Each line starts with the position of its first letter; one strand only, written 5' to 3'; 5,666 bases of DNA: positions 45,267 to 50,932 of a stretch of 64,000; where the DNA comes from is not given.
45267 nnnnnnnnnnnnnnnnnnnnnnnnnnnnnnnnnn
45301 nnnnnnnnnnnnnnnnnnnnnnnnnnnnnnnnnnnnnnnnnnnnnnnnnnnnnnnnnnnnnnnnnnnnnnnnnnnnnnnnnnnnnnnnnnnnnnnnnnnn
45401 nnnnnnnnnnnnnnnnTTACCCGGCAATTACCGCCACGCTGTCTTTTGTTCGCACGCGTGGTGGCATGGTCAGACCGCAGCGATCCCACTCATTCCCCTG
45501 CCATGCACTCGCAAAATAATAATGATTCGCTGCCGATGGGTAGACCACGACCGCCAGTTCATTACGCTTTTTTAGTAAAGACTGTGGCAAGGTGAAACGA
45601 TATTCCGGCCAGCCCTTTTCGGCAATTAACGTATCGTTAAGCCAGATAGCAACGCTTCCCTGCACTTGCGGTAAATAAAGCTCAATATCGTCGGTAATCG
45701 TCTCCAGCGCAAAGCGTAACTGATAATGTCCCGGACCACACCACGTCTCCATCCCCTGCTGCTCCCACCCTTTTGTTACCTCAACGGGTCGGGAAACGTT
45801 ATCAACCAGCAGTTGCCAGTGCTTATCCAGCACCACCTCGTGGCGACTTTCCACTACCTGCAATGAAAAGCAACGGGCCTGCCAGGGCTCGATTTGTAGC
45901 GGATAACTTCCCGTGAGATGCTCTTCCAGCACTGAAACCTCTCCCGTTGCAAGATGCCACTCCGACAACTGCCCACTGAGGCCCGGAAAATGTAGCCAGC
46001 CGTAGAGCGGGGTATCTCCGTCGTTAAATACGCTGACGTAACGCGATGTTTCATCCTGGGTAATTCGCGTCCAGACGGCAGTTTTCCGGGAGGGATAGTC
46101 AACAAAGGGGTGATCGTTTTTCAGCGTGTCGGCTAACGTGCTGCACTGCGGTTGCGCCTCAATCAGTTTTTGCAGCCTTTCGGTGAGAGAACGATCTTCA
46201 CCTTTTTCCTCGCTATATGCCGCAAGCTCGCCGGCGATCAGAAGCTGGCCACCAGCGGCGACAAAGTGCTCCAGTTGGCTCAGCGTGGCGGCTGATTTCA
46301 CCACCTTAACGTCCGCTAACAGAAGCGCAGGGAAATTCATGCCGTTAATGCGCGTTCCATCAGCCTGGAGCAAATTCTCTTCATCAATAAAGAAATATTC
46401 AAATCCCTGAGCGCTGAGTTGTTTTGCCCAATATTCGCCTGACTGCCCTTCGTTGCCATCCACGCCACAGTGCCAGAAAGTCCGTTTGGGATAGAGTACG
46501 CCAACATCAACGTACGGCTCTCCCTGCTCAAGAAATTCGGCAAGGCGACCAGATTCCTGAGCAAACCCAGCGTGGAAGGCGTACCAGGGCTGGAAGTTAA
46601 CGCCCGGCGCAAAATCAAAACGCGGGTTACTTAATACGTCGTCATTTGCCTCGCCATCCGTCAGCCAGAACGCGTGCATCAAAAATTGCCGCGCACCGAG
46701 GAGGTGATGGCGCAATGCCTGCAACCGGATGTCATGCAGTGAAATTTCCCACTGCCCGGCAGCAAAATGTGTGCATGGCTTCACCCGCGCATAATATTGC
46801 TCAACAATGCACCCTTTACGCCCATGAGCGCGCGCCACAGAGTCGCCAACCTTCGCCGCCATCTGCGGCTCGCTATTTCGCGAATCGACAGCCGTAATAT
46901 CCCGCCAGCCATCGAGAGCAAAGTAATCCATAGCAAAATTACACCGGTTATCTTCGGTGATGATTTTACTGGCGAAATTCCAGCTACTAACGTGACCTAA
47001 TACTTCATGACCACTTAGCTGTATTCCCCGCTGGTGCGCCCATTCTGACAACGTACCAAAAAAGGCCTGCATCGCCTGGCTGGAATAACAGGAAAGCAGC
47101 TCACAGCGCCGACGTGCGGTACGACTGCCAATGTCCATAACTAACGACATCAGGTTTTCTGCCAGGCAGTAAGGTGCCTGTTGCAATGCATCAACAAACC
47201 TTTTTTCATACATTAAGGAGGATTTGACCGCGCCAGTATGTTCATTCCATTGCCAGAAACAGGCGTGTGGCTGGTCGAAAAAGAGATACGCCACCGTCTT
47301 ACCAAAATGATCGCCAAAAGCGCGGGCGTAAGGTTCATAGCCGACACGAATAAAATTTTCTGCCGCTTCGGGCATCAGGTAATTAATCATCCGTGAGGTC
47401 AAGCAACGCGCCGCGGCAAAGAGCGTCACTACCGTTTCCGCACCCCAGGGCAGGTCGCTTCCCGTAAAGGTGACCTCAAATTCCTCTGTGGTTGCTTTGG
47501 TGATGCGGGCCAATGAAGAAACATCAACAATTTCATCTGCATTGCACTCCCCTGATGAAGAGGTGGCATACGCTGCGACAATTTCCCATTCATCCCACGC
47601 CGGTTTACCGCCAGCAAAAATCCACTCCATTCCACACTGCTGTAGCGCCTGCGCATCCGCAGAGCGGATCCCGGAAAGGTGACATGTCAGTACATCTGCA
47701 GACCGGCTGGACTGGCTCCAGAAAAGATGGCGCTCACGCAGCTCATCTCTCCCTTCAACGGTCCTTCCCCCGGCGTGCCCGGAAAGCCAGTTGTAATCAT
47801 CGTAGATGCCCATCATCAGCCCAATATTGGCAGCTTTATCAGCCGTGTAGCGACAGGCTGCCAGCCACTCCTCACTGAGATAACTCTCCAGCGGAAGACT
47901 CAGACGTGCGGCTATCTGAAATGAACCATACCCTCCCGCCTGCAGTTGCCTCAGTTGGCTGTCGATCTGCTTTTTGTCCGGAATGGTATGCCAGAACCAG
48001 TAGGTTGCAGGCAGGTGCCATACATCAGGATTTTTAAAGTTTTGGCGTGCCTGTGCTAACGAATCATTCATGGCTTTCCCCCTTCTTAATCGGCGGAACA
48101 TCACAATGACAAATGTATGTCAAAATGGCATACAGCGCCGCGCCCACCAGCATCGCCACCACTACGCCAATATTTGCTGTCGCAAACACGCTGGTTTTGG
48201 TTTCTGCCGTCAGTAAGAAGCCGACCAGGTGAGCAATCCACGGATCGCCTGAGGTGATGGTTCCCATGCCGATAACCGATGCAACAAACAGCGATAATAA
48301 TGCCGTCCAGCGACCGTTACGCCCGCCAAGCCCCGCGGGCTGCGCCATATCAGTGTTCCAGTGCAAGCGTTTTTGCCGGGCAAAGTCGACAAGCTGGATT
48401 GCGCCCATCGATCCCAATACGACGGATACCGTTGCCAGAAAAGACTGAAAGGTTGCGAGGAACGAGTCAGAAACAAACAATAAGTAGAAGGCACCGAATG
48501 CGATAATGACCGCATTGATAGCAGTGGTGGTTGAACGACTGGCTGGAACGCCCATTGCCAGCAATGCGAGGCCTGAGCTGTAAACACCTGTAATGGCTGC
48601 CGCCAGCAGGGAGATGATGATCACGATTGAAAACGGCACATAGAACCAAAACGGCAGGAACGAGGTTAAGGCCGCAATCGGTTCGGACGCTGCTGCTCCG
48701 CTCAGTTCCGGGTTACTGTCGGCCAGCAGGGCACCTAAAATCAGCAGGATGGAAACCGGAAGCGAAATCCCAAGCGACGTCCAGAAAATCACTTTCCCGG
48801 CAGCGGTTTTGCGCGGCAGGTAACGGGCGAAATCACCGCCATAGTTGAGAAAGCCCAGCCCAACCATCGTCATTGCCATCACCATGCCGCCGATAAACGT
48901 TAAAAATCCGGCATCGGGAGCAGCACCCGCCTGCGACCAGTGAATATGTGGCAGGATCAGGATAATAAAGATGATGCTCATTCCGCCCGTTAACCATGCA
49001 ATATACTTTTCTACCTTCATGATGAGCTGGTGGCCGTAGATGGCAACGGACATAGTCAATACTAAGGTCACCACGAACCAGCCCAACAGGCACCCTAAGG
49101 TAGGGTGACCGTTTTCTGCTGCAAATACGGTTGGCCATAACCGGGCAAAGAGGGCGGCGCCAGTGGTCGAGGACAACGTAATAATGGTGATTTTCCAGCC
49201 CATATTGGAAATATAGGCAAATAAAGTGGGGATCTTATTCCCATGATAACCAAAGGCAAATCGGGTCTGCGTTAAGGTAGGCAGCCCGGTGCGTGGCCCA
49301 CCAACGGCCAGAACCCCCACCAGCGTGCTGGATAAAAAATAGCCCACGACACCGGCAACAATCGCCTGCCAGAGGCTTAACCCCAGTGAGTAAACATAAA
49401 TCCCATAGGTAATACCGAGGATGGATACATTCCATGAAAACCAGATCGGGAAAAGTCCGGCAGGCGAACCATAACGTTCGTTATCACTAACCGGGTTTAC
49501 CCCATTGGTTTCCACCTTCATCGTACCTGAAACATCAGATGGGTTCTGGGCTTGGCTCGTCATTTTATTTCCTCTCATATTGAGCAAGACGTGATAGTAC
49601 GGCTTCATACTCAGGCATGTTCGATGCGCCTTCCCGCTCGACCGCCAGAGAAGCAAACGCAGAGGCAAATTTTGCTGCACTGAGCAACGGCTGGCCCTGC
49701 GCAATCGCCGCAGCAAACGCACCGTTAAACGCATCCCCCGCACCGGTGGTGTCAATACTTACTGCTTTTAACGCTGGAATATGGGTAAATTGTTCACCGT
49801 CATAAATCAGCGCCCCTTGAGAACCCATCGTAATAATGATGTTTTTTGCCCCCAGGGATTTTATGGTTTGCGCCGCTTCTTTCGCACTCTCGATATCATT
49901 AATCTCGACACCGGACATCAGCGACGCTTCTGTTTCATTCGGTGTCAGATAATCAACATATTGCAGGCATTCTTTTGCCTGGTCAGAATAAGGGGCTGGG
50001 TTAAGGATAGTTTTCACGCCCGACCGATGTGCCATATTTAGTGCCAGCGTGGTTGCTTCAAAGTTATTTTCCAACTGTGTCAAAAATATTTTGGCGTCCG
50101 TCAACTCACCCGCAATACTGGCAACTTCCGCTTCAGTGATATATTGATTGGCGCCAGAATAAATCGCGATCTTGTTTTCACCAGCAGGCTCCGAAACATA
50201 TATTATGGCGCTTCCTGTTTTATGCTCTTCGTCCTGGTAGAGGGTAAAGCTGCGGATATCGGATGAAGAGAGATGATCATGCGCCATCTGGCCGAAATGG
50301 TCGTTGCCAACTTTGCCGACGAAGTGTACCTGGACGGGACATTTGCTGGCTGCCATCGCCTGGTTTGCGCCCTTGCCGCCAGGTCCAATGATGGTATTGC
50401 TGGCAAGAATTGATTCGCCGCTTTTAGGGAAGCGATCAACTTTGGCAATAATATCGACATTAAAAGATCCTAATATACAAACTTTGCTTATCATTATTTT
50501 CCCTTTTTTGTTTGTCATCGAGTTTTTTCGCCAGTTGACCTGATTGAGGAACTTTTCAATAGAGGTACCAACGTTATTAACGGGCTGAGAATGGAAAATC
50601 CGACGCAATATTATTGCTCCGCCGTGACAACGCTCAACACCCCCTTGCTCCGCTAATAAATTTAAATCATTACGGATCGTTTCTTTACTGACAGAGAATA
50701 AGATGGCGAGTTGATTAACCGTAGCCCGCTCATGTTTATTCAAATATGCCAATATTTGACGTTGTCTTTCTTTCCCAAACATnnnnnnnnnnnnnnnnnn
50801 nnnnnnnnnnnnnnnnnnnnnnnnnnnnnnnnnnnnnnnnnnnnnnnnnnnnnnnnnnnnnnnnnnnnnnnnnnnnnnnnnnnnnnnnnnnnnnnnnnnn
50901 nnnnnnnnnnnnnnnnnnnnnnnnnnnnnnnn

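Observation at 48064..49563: NCS1-type permease encoded next to the thiamine biosynthesis operon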

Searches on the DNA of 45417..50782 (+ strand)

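Call 10: search_dna_similar(query=window:45417-50782:+, collection=ecoli_genomes, mode=near, max_rows=60, rows=spread)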
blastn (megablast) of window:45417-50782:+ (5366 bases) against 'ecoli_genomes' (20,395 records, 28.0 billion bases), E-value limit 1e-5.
Records with a match: 49; places in all: 49; records where one place covers at least 80% of the query: 49.
Genomes with a match: 49 of 5426; with a place that covers at least 80% of the query: 49. Places per genome that has any: lowest 1, median 1, highest 1. On chromosomes: 49 places; on plasmids: 0.
Best place of each record, by identity: >=99% 49.
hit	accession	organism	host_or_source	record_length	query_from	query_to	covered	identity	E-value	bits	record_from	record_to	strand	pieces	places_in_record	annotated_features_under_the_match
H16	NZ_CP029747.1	Escherichia coli strain 2016C-3878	Homo sapiens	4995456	1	5366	100%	100.0%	0e+0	9910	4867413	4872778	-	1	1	hypothetical protein | purine-cytosine permease family protein | rbsK: ribokinase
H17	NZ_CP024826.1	Escherichia coli strain CREC-544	Homo sapiens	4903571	1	5366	100%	100.0%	0e+0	9910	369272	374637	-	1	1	hypothetical protein | purine-cytosine permease family protein | rbsK: ribokinase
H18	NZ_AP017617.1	Escherichia coli strain MRY15-117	Bos taurus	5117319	1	5366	100%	100.0%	0e+0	9910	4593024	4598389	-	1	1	hypothetical protein | purine-cytosine permease family protein | rbsK: ribokinase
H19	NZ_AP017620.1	Escherichia coli strain MRY15-131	Bos taurus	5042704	1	5366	100%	100.0%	0e+0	9910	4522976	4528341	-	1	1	hypothetical protein | purine-cytosine permease family protein | rbsK: ribokinase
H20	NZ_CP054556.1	Escherichia coli strain LWY24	chicken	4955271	1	5366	100%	100.0%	0e+0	9910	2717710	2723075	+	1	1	hypothetical protein | purine-cytosine permease family protein | rbsK: ribokinase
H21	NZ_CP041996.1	Escherichia coli strain AR Bank #0349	Homo sapiens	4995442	1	5366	100%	100.0%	0e+0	9910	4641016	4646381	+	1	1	hypothetical protein | purine-cytosine permease family protein | rbsK: ribokinase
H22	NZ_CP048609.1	Escherichia coli strain STEFF_1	WWTPs effluent Shatin WWTPs_1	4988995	1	5366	100%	100.0%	0e+0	9910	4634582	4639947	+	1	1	hypothetical protein | purine-cytosine permease family protein | rbsK: ribokinase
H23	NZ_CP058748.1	Escherichia coli strain STLIN_13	Stanley WWTPs_13 WWTPs influent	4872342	1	5366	100%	100.0%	0e+0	9910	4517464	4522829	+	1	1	hypothetical protein | purine-cytosine permease family protein | rbsK: ribokinase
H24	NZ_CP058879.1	Escherichia coli strain STLEFF_29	Stanley WWTPs_29 WWTPs effluent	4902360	1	5366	100%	100.0%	0e+0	9910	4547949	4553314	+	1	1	hypothetical protein | purine-cytosine permease family protein | rbsK: ribokinase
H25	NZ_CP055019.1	Escherichia coli strain SWHEFF_69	Shek Wu Hui WWTPs_69 WWTPs effluent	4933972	1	5366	100%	100.0%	0e+0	9910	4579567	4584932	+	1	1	hypothetical protein | purine-cytosine permease family protein | rbsK: ribokinase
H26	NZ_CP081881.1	Escherichia coli strain WW2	sludge from the aeration tanks of urban ...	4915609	1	5366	100%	100.0%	0e+0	9910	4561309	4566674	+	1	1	hypothetical protein | purine-cytosine permease family protein | rbsK: ribokinase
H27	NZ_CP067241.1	Escherichia coli strain P19_598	surface water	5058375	1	5366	100%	100.0%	0e+0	9910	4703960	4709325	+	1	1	hypothetical protein | purine-cytosine permease family protein | rbsK: ribokinase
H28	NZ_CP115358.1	Escherichia coli strain CUVET19-1704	dog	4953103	1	5366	100%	100.0%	0e+0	9910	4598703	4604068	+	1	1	hypothetical protein | purine-cytosine permease family protein | rbsK: ribokinase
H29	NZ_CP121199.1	Escherichia coli strain E50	bovine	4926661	1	5366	100%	100.0%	0e+0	9910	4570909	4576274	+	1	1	hypothetical protein | purine-cytosine permease family protein | rbsK: ribokinase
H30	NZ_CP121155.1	Escherichia coli strain E67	bovine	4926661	1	5366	100%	100.0%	0e+0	9910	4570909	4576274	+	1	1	hypothetical protein | purine-cytosine permease family protein | rbsK: ribokinase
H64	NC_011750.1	Escherichia coli IAI39 strain IAI39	-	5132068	1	5366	100%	99.9%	0e+0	9865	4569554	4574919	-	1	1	hypothetical protein (x2) | rbsK: ribokinase | cytosine permease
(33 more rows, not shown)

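Call 83: get_annotated_region(hit=H64, flank=1200)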
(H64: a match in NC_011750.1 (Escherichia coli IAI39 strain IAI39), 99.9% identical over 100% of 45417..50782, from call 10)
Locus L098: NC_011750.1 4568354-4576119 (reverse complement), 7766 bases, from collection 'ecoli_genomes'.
description: Escherichia coli IAI39, complete sequence
organism: Escherichia coli IAI39 strain IAI39 (NCBI taxid 585057)
replicon: chromosome; assembly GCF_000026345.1
host: -; source: -; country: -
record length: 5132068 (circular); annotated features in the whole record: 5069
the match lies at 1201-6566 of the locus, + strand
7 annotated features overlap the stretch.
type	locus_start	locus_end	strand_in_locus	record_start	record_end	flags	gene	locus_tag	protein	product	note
CDS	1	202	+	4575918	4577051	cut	thiH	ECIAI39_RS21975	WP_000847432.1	2-iminoacetate synthase ThiH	-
CDS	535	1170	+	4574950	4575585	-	-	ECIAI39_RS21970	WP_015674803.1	DUF4867 family protein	-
CDS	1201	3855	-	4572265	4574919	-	-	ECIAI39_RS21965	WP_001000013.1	hypothetical protein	-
CDS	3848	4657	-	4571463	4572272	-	-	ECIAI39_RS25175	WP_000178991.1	hypothetical protein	-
CDS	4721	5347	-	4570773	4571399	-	-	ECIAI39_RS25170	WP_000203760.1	cytosine permease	-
CDS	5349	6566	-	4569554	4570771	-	rbsK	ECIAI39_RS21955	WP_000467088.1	ribokinase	-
CDS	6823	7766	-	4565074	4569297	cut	rpoC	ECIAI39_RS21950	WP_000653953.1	DNA-directed RNA polymerase subunit beta'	-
